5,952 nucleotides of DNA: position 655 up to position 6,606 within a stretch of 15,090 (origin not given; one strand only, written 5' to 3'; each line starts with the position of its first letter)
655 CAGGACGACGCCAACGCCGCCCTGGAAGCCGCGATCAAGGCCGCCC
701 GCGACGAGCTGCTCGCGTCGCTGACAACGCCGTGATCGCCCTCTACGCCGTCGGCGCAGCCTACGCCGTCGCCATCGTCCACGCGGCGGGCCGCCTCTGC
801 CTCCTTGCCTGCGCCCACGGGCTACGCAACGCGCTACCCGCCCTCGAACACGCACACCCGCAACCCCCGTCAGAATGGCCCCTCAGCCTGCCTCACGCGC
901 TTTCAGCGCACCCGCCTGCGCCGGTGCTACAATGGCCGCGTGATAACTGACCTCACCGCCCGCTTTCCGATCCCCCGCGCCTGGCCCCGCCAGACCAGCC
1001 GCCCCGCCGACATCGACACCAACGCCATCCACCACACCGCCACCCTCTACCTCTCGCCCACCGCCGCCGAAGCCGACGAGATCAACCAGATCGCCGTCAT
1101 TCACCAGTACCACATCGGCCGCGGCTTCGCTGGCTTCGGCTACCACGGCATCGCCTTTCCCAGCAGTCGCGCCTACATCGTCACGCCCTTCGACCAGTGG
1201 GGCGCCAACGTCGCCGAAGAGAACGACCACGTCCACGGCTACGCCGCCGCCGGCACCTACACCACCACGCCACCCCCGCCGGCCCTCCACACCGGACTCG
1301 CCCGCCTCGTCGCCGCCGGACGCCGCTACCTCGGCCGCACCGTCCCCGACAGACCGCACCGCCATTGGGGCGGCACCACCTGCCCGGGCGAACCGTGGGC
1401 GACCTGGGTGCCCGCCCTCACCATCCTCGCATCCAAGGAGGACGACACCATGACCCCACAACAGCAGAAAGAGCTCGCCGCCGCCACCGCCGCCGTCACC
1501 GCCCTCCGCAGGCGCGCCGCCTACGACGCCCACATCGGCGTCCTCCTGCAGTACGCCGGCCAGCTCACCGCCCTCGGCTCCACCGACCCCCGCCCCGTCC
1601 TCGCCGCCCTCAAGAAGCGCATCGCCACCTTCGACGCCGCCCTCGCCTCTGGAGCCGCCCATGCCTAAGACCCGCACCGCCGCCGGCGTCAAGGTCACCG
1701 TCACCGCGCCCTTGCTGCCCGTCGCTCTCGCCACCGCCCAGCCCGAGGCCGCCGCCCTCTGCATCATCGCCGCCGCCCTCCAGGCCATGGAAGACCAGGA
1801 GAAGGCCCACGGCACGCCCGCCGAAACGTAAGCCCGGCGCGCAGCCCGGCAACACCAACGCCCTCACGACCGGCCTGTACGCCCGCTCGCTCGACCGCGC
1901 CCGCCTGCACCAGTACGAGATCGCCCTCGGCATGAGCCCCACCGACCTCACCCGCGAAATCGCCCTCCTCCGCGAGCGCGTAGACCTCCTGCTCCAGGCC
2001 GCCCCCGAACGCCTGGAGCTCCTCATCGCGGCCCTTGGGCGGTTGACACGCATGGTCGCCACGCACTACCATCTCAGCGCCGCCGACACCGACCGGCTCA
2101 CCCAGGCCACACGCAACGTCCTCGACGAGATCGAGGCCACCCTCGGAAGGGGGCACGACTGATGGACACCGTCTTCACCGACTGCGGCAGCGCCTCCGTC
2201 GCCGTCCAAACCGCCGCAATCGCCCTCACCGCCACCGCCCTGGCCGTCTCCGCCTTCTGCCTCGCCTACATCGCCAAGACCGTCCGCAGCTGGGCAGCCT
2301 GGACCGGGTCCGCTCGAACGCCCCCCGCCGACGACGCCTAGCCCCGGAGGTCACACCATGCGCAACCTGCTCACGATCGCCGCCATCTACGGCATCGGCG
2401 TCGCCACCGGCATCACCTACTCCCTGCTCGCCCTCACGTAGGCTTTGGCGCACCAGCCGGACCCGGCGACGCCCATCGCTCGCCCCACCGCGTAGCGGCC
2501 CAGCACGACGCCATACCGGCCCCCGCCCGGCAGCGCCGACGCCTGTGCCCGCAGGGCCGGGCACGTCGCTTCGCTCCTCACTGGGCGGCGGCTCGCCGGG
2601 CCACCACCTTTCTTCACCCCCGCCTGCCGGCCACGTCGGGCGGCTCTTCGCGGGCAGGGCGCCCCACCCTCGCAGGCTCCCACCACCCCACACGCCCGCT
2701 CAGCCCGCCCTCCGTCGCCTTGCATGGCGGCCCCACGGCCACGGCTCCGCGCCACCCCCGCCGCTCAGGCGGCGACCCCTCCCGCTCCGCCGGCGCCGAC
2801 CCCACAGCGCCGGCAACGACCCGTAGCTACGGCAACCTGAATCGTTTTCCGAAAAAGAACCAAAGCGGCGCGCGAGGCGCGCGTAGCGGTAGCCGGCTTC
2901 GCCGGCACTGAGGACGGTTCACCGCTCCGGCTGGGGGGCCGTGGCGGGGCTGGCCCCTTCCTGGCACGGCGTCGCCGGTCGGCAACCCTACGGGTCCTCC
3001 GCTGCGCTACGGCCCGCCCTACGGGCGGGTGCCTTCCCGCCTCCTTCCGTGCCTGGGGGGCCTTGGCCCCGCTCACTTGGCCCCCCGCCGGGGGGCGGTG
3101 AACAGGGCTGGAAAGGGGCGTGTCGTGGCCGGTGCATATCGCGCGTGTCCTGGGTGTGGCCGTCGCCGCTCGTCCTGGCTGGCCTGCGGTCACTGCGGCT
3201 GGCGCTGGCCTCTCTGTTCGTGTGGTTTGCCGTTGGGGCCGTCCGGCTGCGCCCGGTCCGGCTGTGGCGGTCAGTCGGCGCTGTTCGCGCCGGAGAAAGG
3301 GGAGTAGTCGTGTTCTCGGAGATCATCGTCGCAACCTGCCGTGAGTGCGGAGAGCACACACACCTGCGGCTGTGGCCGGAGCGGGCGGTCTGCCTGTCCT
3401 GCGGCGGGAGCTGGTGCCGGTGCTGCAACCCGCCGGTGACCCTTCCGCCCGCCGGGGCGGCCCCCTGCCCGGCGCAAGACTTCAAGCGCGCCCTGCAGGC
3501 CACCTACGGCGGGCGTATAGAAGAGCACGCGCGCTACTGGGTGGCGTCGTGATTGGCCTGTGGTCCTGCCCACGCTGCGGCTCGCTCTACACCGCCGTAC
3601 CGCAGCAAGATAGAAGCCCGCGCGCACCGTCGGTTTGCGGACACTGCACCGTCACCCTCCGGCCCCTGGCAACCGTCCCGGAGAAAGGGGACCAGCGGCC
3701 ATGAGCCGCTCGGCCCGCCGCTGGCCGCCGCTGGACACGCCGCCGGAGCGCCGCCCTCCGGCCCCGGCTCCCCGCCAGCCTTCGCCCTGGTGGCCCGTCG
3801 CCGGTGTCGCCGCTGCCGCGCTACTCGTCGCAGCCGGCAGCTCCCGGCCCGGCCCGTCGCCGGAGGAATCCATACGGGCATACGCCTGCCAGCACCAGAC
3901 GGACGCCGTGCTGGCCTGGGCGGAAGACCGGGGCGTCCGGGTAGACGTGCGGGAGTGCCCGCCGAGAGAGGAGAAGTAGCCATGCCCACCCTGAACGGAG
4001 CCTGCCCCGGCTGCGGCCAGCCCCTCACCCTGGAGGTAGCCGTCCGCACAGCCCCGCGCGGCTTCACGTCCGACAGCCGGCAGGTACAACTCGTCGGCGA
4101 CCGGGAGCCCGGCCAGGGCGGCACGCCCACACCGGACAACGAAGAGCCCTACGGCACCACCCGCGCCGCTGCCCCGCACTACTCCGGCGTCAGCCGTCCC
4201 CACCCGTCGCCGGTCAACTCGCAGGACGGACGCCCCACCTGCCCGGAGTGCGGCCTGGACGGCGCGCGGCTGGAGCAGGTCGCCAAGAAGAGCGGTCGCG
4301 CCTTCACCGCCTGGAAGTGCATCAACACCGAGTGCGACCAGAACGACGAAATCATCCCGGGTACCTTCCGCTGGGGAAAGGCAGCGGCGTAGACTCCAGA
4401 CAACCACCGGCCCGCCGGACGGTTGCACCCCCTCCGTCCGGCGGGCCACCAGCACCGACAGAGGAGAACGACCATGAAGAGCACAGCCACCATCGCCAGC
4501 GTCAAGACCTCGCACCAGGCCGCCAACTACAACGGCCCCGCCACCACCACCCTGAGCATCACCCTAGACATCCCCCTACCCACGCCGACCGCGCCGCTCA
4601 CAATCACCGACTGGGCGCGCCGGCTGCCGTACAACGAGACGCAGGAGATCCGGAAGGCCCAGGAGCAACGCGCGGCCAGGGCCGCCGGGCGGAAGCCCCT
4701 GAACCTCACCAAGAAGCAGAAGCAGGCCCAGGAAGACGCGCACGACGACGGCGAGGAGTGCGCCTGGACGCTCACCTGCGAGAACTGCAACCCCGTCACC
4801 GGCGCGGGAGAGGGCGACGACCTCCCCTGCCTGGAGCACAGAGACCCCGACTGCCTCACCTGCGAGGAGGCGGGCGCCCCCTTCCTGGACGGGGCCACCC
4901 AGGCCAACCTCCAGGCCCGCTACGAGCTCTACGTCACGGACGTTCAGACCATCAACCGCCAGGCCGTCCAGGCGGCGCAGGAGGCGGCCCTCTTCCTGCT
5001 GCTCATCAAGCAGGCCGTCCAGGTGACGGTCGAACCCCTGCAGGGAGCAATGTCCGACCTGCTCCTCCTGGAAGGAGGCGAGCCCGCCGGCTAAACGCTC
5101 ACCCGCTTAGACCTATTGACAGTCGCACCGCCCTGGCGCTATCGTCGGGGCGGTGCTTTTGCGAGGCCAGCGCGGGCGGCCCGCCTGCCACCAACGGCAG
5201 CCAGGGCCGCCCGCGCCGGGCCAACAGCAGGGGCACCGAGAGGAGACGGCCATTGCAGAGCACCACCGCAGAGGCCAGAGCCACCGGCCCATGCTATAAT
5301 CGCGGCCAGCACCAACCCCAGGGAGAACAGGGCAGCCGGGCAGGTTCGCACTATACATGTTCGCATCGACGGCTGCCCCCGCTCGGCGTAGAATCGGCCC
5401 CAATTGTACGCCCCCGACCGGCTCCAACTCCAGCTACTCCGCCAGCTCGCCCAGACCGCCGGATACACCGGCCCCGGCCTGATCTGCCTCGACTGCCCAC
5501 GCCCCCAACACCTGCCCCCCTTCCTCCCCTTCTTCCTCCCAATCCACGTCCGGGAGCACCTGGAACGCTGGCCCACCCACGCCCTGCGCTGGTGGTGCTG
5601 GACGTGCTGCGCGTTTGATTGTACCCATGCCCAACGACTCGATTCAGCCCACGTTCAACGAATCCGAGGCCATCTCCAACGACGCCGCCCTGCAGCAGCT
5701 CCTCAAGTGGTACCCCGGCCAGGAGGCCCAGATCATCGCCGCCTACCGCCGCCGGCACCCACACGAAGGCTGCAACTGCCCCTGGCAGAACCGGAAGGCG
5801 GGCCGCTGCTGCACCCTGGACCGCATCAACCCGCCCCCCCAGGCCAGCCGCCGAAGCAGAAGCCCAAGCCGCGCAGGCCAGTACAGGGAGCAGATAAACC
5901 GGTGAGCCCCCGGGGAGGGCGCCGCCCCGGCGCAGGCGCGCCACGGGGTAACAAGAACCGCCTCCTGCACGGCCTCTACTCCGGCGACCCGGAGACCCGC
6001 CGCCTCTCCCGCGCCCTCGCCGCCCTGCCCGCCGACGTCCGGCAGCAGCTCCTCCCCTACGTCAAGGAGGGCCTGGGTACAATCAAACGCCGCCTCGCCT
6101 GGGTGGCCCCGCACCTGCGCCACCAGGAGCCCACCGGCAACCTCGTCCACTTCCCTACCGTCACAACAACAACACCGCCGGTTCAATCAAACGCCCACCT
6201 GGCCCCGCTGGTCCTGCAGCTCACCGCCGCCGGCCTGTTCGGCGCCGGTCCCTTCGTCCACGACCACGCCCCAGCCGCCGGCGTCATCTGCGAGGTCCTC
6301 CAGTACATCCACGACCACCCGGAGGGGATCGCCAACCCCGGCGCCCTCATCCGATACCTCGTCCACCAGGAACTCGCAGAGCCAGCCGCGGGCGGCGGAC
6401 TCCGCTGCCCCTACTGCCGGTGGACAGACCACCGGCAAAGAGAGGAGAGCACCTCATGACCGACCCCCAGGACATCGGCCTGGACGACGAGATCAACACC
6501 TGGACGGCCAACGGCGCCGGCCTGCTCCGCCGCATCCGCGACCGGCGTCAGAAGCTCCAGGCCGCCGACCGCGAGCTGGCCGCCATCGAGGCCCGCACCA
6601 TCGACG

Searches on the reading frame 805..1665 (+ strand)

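Call 13: search_protein_families(library=pfam, proteins=[window:805-1665:+], max_evalue=0.01)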
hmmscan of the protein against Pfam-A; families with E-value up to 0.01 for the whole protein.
window:805-1665:+ (287 aa): 1 family
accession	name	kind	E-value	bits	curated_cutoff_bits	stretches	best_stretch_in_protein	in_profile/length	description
PF01510.30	Amidase_2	-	4.8e-06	27.4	26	1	69-196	4-131/131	N-acetylmuramoyl-L-alanine amidase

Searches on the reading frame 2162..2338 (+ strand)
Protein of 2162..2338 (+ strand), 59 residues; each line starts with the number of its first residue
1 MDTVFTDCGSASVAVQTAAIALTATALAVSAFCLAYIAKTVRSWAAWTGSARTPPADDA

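Call 13: search_protein_families(library=pfam, proteins=[window:2162-2338:+], max_evalue=0.01)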
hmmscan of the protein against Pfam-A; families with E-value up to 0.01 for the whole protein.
window:2162-2338:+ (59 aa): 0 families

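Call 33: find_homologous_proteins(query=window:2162-2338:+, max_evalue=0.01)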
Query seq(59 aa) (59 aa): 9 proteins with E <= 0.01 among 9 candidates.
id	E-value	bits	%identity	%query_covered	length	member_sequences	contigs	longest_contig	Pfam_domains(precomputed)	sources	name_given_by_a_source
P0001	5.8e-28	112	98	100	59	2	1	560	-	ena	-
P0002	4.0e-23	97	88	98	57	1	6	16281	-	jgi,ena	-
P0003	9.0e-23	96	81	98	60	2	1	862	-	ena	-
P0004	1.7e-22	95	83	98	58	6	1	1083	-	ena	-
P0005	5.7e-22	93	81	98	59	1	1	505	-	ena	-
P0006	5.9e-22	93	81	98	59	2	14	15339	-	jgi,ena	-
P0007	7.0e-22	93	84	98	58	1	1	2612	-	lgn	-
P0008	1.0e-20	90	79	98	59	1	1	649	-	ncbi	-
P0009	1.1e-19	86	80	93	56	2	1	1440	-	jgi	-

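Call 34: find_encoding_contigs(protein=P0006, flank=2500, max_places=10)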
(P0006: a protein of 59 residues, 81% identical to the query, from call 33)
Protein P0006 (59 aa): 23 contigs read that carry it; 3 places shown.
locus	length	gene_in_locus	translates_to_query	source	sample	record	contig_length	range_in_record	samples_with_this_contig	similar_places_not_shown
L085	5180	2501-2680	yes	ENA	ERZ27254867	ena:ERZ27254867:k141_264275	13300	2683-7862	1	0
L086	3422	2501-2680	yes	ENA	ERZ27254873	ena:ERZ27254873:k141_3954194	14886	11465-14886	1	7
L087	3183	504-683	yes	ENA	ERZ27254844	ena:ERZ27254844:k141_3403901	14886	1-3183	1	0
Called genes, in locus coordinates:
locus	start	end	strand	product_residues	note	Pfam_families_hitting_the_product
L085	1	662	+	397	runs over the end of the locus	-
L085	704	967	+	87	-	-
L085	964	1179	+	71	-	-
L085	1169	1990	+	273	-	PF01510:Amidase_2, PF01476:LysM (weak)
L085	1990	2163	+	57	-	-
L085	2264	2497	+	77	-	-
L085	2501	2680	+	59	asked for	-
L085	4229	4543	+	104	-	-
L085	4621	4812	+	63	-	-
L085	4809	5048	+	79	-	-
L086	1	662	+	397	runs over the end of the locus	-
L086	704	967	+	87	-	-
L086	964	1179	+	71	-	-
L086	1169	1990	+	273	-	PF01510:Amidase_2, PF01476:LysM (weak)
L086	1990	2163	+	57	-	-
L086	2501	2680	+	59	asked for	-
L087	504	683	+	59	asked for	-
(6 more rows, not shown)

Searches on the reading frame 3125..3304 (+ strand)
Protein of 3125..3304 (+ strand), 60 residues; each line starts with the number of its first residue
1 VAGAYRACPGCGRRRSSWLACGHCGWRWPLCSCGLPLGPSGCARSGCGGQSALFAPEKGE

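Call 51: search_protein_families(library=pfam, proteins=[window:3125-3304:+], max_evalue=0.1)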
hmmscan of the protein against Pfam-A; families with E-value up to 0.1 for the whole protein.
window:3125-3304:+ (60 aa): 1 family
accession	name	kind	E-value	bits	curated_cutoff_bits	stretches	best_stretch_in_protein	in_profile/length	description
PF13248.11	Zn_ribbon_3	-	0.012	15.5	27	1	6-25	3-23/26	zinc-ribbon domain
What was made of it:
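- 3110..3307 (+): Ribosome-binding site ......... (3110-3118) and the first downstream gene, a 60-aa Cys-rich zinc-ribbon ORF (GTG at 3125, stop at 3305-3307). This marks the right-hand boundary of the region. Weak Pfam Zn_ribbon_3 match (call 51).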

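Call 88: find_homologous_proteins(query=window:3125-3304:+, max_evalue=0.01)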
Query window:3125-3304:+ (60 aa): 1 proteins with E <= 0.01 among 3 candidates.
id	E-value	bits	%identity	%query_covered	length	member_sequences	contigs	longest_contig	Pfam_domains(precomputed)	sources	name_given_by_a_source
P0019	8.8e-18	81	63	95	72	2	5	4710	-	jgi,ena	-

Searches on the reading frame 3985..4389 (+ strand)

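Call 51: search_protein_families(library=pfam, proteins=[window:3985-4389:+], max_evalue=0.1)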
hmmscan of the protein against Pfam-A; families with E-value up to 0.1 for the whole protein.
window:3985-4389:+ (135 aa): 6 families
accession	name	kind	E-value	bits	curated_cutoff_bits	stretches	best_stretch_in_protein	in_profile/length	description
PF13248.11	Zn_ribbon_3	-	0.017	15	27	0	80-92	13-25/26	zinc-ribbon domain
PF14690.11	Zn_ribbon_ISL3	-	0.052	14.4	25.5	0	5-15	3-12/47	zinc-finger of transposase IS204/IS1001/IS1096/IS1165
PF24441.1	DUF7560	-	0.061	13.5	27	0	7-23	8-24/44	Family of unknown function (DUF7560)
PF23455.1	DUF7129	-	0.077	13.2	30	0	78-90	22-34/45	Domain of unknown function (DUF7129)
PF13005.12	zf-IS66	-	0.081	13.8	27.3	0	6-15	3-11/46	zinc-finger binding domain of transposase IS66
PF09723.15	Zn_ribbon_8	-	0.09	13.2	34.4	0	80-91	23-34/41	Zinc ribbon domain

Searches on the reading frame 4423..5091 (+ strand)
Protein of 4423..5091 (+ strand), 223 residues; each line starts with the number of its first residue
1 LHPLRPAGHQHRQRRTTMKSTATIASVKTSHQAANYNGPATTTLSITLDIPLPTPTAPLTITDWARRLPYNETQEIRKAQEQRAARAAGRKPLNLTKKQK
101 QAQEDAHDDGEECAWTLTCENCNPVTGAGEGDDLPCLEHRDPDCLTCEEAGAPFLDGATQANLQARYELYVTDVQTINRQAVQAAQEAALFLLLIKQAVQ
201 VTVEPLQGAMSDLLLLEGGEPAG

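Call 13: search_protein_families(library=pfam, proteins=[window:4423-5091:+], max_evalue=0.01)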
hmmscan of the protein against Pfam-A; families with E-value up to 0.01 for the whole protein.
window:4423-5091:+ (223 aa): 0 families

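Call 17: search_protein_families(library=phrogs, proteins=[window:4423-5091:+], max_evalue=0.01)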
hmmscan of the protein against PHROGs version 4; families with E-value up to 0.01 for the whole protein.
window:4423-5091:+ (223 aa): 0 families

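Call 73: search_solved_structures(query=window:4474-5091:+, max_evalue=1)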
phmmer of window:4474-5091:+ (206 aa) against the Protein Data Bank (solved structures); distinct sequences matched with E-value up to 1: 2.
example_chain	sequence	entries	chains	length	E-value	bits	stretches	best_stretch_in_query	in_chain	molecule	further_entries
4bl6_A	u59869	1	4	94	0.16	14.9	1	141-185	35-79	PROTEIN BICAUDAL D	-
6tzw_A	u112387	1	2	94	0.23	14.4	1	141-185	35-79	Protein bicaudal D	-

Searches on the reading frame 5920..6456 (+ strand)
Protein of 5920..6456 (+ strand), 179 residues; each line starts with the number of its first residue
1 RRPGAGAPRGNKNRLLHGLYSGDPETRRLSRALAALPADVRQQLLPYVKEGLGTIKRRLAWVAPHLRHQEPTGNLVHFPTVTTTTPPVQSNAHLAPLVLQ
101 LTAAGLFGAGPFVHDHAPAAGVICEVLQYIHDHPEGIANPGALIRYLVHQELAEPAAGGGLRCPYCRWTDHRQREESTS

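Call 74: search_solved_structures(query=window:5920-6456:+, max_evalue=1)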
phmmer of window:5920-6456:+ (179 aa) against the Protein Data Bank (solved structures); distinct sequences matched with E-value up to 1: 2.
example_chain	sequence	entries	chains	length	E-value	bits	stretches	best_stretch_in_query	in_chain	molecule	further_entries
8xks_N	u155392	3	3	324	0.21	14.9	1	17-59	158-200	Moc34 | CrTam35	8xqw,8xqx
5cwp_A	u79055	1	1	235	0.23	14.8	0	21-73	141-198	Designed helical repeat protein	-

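Call 75: find_homologous_proteins(query=window:5920-6456:+, max_evalue=0.001)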
Query window:5920-6456:+ (179 aa): 9 proteins with E <= 0.001 among 2499 candidates.
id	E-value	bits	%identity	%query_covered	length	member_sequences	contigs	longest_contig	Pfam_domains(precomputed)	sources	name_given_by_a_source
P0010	1.6e-117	408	100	100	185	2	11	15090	-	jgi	-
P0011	2.5e-92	326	79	94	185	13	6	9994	-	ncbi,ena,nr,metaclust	ncbi:MAG TPA: hypothetical protein VJN32_00200 [Dehalococcoidia bacterium]|nr:hypothetical protein [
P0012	4.1e-92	325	81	96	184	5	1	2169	-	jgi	-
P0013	7.6e-91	321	79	100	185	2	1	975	-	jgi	-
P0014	2.7e-72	261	72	92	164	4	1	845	-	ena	-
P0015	1.5e-36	144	78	46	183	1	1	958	-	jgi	-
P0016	1.9e-36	144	51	94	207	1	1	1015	-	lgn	-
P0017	1.2e-30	125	42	96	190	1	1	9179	-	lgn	-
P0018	4.2e-28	117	38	94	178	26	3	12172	-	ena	-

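Call 76: find_encoding_contigs(protein=P0018, flank=8000, max_places=4)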
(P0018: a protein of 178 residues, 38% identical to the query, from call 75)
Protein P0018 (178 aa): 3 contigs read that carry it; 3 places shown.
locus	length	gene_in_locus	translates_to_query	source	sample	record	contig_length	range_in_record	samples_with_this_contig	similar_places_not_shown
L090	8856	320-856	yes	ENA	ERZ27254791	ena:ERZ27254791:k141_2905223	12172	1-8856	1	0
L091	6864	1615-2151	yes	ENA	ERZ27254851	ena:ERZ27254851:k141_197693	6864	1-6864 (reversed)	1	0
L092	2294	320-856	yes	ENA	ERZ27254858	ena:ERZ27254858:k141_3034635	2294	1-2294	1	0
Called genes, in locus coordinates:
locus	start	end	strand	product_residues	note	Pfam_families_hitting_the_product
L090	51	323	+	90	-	-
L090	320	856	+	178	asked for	-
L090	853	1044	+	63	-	-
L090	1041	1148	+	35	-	-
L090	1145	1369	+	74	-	-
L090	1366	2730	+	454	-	-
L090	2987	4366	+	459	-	PF16510:P22_portal (weak), PF05133:SPP1_portal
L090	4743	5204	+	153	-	-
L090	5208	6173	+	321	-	-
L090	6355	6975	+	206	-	PF24175:SU10_adaptor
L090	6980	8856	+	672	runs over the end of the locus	-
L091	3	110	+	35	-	?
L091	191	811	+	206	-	-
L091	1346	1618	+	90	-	-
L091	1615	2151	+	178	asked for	-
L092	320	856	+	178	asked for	-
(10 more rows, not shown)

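Call 77: find_encoding_contigs(protein=P0017, flank=8000, max_places=3)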
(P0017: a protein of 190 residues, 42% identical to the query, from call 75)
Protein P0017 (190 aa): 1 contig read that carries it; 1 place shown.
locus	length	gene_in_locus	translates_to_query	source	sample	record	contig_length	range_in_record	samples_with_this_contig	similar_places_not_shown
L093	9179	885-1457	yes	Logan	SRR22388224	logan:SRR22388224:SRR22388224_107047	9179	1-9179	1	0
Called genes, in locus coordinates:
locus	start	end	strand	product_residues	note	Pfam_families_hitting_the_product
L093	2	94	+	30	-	?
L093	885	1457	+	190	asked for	-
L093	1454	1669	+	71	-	-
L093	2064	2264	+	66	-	-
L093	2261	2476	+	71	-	-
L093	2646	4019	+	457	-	-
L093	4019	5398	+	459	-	PF05133:SPP1_portal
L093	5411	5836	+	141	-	-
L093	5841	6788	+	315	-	PF05065:Phage_capsid (weak), PF20911:GP7 (faint)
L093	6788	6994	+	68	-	-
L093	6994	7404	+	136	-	-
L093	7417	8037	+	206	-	-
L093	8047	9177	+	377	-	?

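Call 78: find_encoding_contigs(protein=P0011, flank=8000, max_places=4)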
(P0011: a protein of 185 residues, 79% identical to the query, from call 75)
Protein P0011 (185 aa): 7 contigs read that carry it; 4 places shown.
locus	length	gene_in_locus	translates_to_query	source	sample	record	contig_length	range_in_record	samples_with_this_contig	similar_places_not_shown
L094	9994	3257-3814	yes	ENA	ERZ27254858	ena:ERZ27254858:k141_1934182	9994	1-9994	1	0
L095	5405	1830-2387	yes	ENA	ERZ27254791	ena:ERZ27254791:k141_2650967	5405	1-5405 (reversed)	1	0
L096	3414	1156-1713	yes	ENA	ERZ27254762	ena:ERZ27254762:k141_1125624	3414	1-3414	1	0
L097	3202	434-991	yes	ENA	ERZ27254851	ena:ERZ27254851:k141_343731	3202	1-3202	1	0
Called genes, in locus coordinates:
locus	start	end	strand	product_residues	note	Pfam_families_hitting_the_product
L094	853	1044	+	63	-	-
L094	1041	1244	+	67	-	-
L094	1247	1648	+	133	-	-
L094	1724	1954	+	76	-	-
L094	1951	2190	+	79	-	-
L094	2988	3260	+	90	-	-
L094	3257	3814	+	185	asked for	-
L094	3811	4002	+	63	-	-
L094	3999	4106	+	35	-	-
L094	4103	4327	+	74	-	-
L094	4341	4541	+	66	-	-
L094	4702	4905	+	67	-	-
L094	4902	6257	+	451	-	-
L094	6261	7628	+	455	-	PF05133:SPP1_portal, PF16510:P22_portal (faint)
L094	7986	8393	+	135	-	-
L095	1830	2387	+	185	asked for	-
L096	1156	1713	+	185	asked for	-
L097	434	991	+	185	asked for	-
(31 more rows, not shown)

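Call 89: find_encoding_contigs(protein=P0010, flank=4200, max_places=10)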
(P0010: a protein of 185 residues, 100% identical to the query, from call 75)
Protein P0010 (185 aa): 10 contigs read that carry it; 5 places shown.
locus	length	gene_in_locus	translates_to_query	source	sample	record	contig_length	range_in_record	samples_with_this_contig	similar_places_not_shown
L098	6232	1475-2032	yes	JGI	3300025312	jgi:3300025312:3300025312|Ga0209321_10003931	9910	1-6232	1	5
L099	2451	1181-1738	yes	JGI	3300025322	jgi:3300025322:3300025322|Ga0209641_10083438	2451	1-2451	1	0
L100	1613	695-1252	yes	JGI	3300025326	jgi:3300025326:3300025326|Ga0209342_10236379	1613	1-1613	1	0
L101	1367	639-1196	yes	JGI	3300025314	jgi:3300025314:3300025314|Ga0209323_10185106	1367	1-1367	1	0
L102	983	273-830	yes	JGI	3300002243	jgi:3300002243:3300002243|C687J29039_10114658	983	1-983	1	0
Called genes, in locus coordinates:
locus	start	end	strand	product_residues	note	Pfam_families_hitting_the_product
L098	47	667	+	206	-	-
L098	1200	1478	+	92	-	-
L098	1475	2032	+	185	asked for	-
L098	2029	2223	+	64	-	-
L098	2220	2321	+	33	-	-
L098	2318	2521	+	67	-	-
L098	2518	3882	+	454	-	-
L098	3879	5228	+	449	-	PF05133:SPP1_portal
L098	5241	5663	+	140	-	-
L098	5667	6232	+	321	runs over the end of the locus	-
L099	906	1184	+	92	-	-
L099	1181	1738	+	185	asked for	-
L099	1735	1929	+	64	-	-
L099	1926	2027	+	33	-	-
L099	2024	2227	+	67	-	-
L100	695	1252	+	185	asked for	-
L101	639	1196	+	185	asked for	-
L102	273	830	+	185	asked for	-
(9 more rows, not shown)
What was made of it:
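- Tried and rejected: Homologue searches with the holin-like and Cys-rich proteins added few contigs (calls 33, 88, 89).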
